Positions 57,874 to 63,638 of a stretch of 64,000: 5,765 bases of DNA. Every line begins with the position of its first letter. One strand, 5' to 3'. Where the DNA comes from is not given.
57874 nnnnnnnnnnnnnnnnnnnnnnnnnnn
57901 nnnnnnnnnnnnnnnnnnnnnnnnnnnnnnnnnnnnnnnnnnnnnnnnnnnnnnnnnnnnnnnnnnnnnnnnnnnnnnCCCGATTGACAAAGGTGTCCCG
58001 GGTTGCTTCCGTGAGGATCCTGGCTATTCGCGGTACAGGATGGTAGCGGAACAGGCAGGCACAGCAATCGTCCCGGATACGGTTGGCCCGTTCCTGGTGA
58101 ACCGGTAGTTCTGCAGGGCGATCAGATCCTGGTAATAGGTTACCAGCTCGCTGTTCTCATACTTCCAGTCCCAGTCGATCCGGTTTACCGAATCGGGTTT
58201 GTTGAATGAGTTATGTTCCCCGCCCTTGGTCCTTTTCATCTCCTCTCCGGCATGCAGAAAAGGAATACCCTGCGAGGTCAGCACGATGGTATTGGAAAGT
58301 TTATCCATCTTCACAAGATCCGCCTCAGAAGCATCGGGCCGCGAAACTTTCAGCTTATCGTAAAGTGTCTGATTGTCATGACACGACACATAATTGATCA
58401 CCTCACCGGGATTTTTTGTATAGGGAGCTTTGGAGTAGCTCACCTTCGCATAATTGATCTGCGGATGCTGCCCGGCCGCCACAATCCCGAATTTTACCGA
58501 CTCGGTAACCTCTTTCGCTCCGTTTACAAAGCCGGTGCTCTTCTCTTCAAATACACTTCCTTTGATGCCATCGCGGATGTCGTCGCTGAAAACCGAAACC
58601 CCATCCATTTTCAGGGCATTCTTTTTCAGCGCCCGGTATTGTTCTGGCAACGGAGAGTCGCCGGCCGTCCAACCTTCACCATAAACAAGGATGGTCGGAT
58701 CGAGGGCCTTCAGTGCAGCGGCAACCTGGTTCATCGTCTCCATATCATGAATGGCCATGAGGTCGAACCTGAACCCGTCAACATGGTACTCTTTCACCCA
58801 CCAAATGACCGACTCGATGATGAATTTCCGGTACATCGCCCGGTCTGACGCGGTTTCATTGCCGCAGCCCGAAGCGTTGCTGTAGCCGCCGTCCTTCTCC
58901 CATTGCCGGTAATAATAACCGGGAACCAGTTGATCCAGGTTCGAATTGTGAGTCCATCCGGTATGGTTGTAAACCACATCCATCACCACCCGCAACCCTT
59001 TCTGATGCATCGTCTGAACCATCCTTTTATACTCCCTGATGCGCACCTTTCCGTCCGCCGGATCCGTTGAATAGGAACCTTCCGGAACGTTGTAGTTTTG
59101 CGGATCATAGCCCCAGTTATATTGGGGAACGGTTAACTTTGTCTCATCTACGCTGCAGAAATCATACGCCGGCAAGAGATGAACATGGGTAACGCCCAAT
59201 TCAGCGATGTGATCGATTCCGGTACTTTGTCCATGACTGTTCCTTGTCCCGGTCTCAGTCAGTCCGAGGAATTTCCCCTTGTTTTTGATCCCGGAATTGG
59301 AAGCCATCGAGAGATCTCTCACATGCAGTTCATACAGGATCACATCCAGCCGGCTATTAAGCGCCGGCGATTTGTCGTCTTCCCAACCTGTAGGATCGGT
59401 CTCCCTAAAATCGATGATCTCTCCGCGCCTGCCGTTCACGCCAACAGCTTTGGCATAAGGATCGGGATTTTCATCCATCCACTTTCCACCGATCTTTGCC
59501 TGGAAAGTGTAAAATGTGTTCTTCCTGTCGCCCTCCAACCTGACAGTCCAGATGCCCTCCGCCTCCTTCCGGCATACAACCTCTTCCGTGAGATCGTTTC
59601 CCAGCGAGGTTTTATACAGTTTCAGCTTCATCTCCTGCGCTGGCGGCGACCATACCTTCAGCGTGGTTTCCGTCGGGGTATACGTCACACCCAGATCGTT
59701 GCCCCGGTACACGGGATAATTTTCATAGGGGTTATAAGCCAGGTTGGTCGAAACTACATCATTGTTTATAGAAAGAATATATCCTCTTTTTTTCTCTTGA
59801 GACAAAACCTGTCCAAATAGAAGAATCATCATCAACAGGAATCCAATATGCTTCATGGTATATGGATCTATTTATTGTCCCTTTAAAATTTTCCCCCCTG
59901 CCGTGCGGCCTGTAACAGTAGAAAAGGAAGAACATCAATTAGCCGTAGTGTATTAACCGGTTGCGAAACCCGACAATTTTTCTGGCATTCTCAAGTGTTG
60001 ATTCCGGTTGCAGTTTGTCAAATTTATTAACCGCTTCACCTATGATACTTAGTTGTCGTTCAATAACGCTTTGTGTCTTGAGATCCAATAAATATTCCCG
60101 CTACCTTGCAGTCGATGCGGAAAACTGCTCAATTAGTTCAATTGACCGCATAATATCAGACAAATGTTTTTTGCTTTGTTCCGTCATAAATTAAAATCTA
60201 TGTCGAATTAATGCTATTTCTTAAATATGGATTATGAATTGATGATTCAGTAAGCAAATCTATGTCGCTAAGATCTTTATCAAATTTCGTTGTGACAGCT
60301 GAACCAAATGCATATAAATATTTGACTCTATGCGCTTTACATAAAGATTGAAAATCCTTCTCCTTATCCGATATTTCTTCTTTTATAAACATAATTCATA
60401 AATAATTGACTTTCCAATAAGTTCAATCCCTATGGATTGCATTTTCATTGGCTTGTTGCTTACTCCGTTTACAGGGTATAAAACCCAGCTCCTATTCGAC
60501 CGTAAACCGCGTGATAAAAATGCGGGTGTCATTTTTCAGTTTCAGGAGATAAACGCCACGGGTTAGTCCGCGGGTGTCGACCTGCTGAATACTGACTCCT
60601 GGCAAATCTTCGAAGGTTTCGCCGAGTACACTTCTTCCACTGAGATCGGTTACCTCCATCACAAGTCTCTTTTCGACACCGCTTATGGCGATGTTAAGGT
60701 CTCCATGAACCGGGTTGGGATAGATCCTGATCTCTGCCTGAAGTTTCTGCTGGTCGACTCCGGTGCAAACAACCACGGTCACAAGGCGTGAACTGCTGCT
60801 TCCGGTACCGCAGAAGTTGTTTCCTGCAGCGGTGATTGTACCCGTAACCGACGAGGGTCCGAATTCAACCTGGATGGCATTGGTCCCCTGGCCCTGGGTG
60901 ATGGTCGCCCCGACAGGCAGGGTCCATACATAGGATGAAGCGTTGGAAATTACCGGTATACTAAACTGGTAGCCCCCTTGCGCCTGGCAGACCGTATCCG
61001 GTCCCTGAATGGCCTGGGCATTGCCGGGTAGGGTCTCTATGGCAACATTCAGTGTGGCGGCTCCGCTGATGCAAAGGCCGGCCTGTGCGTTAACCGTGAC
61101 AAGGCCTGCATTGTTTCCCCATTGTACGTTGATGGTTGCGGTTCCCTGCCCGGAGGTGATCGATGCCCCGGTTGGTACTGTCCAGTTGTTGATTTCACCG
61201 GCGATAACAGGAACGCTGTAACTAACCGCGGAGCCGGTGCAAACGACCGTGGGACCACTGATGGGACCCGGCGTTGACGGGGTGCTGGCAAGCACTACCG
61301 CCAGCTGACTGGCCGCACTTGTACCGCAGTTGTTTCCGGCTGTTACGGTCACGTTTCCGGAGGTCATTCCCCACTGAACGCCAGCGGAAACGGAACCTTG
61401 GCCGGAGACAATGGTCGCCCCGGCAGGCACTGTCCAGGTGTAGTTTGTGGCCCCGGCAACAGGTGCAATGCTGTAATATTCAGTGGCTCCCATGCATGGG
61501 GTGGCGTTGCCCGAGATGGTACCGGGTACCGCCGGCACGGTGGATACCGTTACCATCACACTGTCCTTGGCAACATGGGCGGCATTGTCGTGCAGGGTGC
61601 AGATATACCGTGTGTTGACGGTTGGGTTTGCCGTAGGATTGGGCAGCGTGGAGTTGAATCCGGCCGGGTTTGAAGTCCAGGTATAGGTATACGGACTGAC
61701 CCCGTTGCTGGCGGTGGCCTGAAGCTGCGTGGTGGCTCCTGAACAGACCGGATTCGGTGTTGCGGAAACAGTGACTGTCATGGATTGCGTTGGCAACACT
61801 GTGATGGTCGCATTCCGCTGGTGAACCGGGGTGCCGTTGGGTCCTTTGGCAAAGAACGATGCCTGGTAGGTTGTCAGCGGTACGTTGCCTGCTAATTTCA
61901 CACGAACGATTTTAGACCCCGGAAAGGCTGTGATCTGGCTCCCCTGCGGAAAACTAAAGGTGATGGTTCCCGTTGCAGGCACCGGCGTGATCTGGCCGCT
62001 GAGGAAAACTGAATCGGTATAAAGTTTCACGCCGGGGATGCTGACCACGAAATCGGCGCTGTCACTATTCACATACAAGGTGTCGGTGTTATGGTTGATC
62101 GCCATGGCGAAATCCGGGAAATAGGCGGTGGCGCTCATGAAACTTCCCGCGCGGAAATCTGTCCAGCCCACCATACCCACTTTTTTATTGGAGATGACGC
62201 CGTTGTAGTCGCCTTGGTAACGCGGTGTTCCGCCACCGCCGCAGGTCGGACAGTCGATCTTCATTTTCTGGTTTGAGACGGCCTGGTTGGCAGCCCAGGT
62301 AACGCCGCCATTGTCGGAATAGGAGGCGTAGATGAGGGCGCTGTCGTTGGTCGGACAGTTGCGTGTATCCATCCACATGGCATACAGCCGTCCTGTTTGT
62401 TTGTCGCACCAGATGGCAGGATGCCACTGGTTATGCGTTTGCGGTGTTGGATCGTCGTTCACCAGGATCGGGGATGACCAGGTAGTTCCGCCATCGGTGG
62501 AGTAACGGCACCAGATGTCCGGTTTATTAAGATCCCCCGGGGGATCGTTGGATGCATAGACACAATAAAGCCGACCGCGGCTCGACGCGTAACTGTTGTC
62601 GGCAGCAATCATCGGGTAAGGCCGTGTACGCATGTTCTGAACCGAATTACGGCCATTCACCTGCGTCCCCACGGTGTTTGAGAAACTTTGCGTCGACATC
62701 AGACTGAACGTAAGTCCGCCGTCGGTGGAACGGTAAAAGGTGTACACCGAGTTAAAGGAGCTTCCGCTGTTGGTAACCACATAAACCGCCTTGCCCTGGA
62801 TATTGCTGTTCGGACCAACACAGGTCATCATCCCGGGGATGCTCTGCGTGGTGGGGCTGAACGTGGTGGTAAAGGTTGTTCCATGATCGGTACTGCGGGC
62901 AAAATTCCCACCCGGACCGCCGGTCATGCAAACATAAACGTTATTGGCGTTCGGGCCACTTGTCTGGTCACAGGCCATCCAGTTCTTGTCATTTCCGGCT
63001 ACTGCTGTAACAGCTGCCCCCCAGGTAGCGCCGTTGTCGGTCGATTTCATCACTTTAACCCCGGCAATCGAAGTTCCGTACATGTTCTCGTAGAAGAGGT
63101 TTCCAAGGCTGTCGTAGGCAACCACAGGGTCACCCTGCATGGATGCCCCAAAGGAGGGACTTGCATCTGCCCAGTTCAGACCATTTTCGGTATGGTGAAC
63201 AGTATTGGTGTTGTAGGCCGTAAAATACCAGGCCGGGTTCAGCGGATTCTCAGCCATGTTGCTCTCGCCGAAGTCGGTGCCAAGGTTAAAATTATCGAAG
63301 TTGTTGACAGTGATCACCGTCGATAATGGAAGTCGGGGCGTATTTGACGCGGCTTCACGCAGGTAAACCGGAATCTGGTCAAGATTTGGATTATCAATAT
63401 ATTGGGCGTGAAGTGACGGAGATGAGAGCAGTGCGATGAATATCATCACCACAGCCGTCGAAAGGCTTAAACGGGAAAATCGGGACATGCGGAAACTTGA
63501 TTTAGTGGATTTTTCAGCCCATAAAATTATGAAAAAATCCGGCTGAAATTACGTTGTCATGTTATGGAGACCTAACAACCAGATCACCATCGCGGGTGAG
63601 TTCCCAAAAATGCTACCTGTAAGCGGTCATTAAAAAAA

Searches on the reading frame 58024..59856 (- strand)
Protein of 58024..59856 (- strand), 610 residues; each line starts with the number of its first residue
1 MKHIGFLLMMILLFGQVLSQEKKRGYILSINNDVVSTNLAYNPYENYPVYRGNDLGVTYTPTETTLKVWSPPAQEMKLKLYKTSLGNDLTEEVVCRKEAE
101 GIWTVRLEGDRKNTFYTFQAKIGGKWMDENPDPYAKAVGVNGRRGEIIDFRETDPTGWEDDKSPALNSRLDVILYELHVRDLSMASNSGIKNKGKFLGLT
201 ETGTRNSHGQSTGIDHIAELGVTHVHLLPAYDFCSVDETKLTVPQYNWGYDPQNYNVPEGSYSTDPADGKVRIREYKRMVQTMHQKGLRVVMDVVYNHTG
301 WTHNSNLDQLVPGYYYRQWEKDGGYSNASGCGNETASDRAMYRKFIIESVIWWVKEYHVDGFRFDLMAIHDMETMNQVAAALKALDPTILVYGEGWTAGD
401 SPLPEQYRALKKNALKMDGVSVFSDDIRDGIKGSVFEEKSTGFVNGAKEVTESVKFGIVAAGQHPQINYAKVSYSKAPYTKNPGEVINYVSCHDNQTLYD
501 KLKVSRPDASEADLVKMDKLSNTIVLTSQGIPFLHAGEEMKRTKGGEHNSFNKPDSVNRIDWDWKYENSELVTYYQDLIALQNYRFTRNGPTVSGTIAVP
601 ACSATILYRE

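Call 41: search_protein_families(library=pfam, proteins=[window:58024-59856:-], max_evalue=0.001)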
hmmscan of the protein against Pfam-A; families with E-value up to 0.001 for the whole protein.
window:58024-59856:- (610 aa): 2 families
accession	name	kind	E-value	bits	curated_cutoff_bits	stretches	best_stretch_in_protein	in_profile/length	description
PF00128.31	Alpha-amylase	-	7.9e-16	58.8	22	1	209-304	20-97/446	Alpha amylase, catalytic domain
PF02922.24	CBM_48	-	6.8e-08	33.2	22.4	1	55-135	2-83/83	Carbohydrate-binding module 48 (Isoamylase N-terminal domain)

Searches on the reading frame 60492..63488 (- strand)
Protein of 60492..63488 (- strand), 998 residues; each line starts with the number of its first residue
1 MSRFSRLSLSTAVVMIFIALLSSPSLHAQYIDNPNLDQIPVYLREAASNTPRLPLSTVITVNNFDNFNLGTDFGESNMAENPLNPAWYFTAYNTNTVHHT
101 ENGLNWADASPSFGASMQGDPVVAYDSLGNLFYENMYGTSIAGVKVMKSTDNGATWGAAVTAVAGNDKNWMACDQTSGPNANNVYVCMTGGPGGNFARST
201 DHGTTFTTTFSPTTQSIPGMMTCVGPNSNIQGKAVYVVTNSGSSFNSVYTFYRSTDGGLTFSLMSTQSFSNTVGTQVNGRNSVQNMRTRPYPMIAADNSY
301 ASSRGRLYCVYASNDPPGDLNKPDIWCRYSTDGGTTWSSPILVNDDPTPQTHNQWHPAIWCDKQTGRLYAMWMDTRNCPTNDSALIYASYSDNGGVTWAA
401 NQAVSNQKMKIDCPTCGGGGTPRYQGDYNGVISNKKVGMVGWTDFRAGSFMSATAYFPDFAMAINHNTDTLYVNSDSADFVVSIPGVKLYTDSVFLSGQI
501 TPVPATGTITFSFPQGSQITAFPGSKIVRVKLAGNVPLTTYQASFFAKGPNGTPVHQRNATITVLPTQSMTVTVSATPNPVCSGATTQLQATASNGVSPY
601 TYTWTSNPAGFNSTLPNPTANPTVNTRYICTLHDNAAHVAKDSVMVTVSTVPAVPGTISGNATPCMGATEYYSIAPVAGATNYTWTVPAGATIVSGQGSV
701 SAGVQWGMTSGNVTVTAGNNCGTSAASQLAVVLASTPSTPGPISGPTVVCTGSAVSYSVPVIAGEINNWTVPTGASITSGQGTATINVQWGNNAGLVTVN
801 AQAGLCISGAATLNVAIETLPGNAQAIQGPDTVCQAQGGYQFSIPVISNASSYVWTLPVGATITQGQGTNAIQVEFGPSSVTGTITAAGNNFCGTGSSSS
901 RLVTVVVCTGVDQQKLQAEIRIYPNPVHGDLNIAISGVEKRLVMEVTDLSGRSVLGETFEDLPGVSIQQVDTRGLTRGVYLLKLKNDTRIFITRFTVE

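Call 41: search_protein_families(library=pfam, proteins=[window:60492-63488:-], max_evalue=0.001)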
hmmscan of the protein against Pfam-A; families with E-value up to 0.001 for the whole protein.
window:60492-63488:- (998 aa): 4 families
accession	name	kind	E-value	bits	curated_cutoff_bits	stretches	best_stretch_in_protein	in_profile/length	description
PF19408.5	PKD_6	-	8.4e-57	189.9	25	3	652-731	2-82/82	PKD-like domain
PF18962.6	Por_Secre_tail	-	7.6e-11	42.6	27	1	922-995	1-73/75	Secretion system C-terminal sorting domain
PF13088.12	BNR_2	-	1.2e-08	35.2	31.4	1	248-412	81-214/277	BNR repeat-like domain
PF02012.26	BNR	-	3.4e-07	29.7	27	0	329-338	2-11/12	BNR/Asp-box repeat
